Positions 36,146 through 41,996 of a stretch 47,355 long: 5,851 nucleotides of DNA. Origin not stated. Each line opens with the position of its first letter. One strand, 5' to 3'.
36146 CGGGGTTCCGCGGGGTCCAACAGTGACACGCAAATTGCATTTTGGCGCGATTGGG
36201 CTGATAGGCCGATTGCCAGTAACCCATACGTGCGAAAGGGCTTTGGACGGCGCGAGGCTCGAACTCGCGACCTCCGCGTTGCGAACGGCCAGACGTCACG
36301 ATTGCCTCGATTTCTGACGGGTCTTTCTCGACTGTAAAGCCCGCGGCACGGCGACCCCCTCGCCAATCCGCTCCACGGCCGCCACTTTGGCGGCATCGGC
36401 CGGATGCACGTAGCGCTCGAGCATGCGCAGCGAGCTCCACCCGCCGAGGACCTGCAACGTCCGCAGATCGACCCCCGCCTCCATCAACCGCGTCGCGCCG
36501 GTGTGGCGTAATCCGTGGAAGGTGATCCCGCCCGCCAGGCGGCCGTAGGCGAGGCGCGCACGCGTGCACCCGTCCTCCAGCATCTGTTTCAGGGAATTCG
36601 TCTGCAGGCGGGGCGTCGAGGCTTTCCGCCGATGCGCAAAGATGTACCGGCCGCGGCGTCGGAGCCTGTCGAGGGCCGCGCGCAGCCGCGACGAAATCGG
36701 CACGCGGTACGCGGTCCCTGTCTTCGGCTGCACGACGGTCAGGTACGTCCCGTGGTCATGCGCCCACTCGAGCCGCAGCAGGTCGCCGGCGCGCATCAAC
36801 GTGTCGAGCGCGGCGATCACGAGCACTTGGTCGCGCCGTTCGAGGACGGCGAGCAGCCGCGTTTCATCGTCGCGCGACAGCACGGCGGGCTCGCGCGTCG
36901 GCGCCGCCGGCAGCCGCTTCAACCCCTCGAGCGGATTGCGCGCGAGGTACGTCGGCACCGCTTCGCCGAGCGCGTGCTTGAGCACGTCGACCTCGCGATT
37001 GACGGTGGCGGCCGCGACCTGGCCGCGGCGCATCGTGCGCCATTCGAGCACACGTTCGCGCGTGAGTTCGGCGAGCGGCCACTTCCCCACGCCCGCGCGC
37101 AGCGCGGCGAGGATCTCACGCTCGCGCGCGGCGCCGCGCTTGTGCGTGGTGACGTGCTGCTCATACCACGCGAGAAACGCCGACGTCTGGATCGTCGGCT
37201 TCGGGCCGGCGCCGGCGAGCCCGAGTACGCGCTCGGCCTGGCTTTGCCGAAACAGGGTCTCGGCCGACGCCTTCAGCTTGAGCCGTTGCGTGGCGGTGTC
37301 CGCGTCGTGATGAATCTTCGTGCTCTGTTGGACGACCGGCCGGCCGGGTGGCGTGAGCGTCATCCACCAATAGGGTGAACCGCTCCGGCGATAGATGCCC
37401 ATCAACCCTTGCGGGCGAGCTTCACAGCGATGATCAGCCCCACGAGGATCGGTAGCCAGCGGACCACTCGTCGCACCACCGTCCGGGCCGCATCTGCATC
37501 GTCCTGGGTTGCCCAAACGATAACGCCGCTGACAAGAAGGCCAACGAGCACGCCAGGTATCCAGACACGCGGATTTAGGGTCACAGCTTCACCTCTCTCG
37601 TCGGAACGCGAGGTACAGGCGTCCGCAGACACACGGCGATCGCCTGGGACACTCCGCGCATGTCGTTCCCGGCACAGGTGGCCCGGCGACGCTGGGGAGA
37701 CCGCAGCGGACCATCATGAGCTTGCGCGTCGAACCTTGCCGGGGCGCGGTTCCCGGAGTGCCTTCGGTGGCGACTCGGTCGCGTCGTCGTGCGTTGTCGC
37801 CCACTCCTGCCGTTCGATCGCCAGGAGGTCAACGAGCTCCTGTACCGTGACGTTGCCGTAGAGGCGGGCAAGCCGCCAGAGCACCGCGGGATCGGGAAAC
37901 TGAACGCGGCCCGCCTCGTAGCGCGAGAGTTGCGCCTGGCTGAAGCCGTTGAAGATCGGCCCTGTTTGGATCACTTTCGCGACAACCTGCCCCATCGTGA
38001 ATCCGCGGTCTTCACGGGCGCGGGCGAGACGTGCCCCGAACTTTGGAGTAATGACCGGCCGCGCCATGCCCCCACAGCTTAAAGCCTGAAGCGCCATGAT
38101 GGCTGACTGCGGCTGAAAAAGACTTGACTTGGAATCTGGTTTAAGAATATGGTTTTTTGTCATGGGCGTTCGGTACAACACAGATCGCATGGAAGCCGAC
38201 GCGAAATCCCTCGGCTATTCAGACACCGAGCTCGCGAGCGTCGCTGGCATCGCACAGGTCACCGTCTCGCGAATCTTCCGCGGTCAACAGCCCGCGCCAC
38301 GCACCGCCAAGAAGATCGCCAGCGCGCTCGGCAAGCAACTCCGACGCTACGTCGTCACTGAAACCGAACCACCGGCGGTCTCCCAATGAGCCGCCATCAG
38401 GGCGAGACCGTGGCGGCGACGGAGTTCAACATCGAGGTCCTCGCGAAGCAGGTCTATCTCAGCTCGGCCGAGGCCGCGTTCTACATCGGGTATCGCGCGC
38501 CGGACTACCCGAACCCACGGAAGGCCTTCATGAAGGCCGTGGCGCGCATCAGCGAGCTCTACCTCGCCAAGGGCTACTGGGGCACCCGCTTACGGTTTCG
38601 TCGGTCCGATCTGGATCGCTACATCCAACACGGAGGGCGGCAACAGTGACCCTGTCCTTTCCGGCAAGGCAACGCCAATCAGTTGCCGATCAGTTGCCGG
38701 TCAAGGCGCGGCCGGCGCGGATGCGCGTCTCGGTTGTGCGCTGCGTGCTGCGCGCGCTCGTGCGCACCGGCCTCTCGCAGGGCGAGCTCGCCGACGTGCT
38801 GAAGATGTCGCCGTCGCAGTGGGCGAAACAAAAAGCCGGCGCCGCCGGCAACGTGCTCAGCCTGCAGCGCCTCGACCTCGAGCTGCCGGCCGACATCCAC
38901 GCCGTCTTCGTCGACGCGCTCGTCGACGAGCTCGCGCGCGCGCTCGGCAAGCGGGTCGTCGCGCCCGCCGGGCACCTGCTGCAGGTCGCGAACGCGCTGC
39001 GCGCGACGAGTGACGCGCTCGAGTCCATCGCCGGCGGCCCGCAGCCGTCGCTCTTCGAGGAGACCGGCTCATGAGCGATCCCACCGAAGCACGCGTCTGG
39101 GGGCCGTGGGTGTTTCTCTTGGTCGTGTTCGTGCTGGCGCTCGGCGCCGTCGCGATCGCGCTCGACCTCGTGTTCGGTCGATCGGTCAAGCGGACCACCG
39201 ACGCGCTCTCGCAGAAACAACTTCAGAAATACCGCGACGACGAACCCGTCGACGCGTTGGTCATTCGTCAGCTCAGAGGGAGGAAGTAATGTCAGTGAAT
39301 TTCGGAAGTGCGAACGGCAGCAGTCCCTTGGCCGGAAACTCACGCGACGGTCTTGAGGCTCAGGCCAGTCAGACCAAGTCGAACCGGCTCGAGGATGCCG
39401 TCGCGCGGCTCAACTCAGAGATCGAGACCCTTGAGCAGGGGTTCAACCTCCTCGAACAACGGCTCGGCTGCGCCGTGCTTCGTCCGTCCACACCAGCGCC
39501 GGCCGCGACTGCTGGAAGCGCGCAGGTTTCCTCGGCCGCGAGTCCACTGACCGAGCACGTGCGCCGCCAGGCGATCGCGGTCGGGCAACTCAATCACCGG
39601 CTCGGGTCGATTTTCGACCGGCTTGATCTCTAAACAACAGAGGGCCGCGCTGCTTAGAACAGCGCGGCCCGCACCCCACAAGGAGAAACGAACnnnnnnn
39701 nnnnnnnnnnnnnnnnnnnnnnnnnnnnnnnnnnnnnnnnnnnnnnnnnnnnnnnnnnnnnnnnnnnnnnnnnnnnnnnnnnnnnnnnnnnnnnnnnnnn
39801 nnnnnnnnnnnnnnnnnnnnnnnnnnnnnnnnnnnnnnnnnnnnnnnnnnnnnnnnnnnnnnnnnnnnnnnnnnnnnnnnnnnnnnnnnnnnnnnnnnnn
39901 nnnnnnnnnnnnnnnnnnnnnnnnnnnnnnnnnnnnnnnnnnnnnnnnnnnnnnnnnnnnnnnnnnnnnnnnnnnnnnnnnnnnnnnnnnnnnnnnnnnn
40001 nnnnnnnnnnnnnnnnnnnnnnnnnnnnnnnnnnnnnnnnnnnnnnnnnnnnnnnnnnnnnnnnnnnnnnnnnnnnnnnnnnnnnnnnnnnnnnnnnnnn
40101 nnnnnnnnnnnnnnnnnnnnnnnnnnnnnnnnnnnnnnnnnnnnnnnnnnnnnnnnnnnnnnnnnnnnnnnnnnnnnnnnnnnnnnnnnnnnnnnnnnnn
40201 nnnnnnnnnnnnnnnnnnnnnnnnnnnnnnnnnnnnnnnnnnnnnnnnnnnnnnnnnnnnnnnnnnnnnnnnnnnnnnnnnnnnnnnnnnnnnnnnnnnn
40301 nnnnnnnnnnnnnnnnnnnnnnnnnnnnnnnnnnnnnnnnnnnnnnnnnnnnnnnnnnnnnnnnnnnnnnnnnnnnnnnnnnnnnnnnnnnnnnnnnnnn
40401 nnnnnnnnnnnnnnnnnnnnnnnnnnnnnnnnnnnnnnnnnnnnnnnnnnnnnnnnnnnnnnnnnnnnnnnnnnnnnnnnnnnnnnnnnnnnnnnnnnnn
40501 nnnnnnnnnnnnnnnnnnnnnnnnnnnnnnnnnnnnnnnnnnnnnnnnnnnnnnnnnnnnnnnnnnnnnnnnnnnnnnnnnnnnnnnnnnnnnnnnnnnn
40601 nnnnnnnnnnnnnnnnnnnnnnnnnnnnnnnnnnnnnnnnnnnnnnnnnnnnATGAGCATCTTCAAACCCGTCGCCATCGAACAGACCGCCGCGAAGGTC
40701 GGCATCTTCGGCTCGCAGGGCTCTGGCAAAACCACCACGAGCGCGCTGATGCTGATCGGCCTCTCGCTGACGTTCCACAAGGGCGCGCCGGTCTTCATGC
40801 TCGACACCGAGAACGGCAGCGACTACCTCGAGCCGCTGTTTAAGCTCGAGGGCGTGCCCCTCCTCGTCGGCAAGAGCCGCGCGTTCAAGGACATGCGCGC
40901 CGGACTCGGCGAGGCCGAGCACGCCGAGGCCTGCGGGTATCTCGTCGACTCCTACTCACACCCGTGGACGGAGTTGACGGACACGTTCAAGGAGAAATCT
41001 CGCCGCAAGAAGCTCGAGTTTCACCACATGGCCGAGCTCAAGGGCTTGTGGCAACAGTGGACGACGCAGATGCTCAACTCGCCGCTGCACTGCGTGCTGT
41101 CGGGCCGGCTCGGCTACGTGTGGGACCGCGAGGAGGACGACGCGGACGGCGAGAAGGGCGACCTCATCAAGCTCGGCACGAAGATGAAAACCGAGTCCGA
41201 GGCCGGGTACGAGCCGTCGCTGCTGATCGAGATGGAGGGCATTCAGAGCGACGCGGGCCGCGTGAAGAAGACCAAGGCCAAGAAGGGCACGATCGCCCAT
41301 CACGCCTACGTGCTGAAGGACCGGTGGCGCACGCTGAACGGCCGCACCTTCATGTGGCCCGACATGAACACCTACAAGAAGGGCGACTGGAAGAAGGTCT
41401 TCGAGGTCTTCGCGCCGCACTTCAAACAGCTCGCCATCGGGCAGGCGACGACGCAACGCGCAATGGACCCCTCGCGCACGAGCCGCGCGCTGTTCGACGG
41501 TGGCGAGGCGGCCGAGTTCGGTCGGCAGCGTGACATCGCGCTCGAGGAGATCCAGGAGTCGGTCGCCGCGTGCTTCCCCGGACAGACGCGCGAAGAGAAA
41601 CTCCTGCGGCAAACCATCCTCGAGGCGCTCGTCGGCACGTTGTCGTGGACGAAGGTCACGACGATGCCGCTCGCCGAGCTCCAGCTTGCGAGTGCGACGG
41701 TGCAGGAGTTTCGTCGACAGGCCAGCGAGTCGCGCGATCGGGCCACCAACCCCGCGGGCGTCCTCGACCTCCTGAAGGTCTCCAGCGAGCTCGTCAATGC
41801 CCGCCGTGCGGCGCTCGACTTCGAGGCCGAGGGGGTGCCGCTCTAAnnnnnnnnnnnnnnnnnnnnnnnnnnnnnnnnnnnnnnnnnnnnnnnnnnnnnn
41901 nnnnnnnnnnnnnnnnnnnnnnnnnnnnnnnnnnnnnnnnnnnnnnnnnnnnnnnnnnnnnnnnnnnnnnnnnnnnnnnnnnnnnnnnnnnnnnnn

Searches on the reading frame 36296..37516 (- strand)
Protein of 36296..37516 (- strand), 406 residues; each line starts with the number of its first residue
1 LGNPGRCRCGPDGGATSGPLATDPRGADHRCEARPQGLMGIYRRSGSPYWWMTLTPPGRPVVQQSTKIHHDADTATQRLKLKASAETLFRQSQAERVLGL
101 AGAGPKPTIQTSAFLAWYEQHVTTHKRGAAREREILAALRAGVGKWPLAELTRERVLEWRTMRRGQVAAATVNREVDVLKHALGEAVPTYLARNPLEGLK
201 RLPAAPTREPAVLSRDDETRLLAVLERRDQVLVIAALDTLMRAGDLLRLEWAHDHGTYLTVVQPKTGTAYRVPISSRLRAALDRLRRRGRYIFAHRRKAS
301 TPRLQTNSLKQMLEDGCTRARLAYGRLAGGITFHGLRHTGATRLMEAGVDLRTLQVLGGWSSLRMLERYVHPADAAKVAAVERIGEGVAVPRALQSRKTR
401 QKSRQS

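Call 8: search_protein_families(library=phrogs, proteins=[window:36296-37516:-])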
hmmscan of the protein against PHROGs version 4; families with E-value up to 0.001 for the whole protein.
window:36296-37516:- (406 aa): 4 families
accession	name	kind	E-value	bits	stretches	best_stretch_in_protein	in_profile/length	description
phrog_1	-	integration and excision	7.6e-52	178.4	1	90-386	144-449/611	integrase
phrog_216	-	integration and excision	3.5e-31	109.4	1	190-386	34-238/301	integrase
phrog_35951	-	unknown function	7.2e-08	33.8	1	331-373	21-63/97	-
phrog_7244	-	integration and excision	5.4e-05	23.6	1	135-282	102-251/263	integrase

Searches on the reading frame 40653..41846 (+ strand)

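Call 6: search_protein_families(library=pfam, proteins=[window:40653-41846:+])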
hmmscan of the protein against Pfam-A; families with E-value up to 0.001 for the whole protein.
window:40653-41846:+ (397 aa): 2 families
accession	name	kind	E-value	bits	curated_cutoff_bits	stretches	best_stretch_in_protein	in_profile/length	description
PF13479.12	AAA_24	-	1.1e-06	29.1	27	1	13-141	2-111/195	AAA domain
PF01935.23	DUF87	-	0.00029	21.4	23.2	1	16-54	26-62/220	Helicase HerA, central domain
